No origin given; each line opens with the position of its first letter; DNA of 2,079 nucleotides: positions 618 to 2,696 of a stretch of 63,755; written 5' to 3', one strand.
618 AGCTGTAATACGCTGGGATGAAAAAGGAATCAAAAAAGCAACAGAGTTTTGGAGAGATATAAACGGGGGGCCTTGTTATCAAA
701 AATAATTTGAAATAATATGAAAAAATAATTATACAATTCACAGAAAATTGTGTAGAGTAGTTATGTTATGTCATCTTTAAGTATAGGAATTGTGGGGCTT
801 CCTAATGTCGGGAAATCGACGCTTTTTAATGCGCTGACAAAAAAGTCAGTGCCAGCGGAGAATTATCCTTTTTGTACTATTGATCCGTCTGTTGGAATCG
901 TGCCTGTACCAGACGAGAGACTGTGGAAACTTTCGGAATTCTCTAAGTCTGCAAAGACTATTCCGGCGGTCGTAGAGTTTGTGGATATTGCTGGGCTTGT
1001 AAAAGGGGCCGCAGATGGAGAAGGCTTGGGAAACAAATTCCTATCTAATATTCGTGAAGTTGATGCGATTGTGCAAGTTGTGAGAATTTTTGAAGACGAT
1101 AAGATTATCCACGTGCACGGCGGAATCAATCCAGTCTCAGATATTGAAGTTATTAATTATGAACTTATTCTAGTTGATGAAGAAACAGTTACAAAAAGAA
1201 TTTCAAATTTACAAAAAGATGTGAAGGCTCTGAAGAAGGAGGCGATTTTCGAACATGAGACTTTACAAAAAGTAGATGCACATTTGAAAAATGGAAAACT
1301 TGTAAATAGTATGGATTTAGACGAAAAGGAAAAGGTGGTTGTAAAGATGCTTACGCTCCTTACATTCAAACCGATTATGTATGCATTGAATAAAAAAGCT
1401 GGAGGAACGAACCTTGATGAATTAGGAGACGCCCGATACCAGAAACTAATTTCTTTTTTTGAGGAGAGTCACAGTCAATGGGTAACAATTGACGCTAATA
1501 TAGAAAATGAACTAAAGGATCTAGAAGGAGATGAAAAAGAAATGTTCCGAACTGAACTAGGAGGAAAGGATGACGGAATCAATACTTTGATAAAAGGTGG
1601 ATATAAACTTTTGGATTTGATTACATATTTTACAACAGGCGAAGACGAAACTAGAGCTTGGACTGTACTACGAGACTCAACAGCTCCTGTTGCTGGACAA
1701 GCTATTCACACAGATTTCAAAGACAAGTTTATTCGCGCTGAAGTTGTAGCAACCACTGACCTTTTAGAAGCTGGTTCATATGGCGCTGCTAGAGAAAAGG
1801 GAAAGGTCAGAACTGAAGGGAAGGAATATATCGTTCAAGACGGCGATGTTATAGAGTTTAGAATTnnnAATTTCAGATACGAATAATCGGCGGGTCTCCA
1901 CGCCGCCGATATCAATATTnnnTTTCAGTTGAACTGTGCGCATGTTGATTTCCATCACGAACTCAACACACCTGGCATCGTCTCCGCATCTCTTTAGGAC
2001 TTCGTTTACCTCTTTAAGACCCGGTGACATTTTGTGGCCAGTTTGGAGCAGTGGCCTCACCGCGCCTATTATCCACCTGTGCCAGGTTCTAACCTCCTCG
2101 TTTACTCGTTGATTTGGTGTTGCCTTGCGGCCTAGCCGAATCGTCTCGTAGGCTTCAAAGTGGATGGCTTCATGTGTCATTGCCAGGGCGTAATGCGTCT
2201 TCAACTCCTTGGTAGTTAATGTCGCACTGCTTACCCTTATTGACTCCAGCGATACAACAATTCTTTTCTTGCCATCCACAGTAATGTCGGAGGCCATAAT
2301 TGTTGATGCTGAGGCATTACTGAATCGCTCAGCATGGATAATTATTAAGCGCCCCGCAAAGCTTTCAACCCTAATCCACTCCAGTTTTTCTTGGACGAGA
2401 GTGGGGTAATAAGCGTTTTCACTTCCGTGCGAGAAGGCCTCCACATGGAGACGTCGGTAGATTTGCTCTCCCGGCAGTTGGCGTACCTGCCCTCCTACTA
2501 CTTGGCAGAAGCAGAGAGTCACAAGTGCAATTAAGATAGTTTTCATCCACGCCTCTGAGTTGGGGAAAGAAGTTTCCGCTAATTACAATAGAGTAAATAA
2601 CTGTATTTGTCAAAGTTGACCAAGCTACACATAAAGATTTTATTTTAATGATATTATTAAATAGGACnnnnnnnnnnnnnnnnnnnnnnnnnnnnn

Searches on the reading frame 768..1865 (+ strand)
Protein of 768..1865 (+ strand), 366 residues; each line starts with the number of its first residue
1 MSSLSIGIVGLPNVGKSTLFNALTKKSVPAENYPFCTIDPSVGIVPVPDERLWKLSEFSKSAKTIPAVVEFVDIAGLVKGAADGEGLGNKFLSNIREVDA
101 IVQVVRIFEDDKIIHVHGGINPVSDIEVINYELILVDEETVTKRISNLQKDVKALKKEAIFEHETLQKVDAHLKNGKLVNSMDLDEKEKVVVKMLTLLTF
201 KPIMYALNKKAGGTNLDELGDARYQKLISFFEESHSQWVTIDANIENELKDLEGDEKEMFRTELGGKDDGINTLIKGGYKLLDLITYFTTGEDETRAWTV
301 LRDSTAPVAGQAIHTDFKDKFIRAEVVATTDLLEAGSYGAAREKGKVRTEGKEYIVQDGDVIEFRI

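Call 4: search_protein_families(library=pfam, proteins=[window:768-1865:+], max_evalue=1)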
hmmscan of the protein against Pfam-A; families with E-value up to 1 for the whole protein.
window:768-1865:+ (366 aa): 7 families
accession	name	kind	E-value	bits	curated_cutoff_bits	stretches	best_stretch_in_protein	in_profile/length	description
PF06071.19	YchF-GTPase_C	-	1.1e-32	112.4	27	1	284-366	1-83/84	Protein of unknown function (DUF933)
PF01926.29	MMR_HSR1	-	1.4e-21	77.1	21.9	1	6-109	2-86/113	50S ribosome-binding GTPase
PF02421.24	FeoB_N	-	1.4e-07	31.6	27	1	6-46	3-43/156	Ferrous iron transport protein B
PF03308.22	MeaB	-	0.0087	15.5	23.1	1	4-28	34-58/273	Methylmalonyl Co-A mutase-associated GTPase MeaB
PF00350.29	Dynamin_N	-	0.074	13.5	27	0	6-32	1-27/168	Dynamin family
PF13238.12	AAA_18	-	0.079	13.8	29.4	1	6-26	1-21/128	AAA domain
PF00005.33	ABC_tran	-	0.082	14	25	1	6-31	14-39/137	ABC transporter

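Call 5: search_protein_families(library=ncbifam, proteins=[window:768-1865:+], max_evalue=1)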
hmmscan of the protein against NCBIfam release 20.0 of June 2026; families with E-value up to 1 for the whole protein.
window:768-1865:+ (366 aa): 26 families (the best 25 are shown)
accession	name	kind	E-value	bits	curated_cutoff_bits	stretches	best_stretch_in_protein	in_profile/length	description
TIGR00092.1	TIGR00092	equivalog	6.2e-127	423.7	279.2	1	4-365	3-365/368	redox-regulated ATPase YchF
NF007171.0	PRK09602.1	subfamily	1.8e-35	122.5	387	1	3-210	2-228/397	YchF-related putative GTPase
NF008956.1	PRK12299.1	equivalog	5.5e-20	71.6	300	1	6-192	161-319/327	GTPase ObgE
NF008955.0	PRK12297.1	equivalog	1.9e-19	69.9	406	1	6-259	162-390/429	GTPase ObgE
TIGR02729.1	Obg_CgtA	equivalog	4e-19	68.8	280.25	1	6-173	160-302/329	Obg family GTPase CgtA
NF008954.1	PRK12296.1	equivalog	5.9e-15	54.7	377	1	6-149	162-283/470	GTPase ObgE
TIGR00231.1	small_GTP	domain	5.8e-10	39.2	42.5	1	3-107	3-93/164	GTP-binding protein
TIGR03156.1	GTP_HflX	equivalog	8.4e-09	34.8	216.75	1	4-51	190-237/351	GTPase HflX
TIGR03594.1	GTPase_EngA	equivalog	4.3e-07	29.3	306.7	1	6-27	3-24/432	ribosome biogenesis GTPase Der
TIGR00437.1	feoB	equivalog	7.7e-07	28.2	315.65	1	10-50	1-41/594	ferrous iron transport protein B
TIGR03596.1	GTPase_YlqF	equivalog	2.3e-06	27.2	208.2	1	5-28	120-143/276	ribosome biogenesis GTPase YlqF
TIGR00436.1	era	equivalog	3e-05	23.5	116.25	1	5-26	2-23/270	GTPase Era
NF003661.0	PRK05291.1-3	equivalog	7.4e-05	22.3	380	1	4-28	217-241/448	tRNA uridine-5-carboxymethylaminomethyl(34) synthesis GTPase MnmE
NF008280.0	PRK11058.1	equivalog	9.5e-05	21.3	441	1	6-49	200-243/426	ribosome rescue GTPase HflX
NF000908.1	PRK00089.1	equivalog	0.00011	21.6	237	1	3-28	3-28/291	GTPase Era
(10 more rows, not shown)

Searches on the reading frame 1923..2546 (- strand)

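Call 4: search_protein_families(library=pfam, proteins=[window:1923-2546:-], max_evalue=1)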
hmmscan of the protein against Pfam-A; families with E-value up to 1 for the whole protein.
window:1923-2546:- (208 aa): 1 family
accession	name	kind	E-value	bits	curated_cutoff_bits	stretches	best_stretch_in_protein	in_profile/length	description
PF03614.18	Flag1_repress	-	0.011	16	24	1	58-121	32-92/170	Repressor of phase-1 flagellin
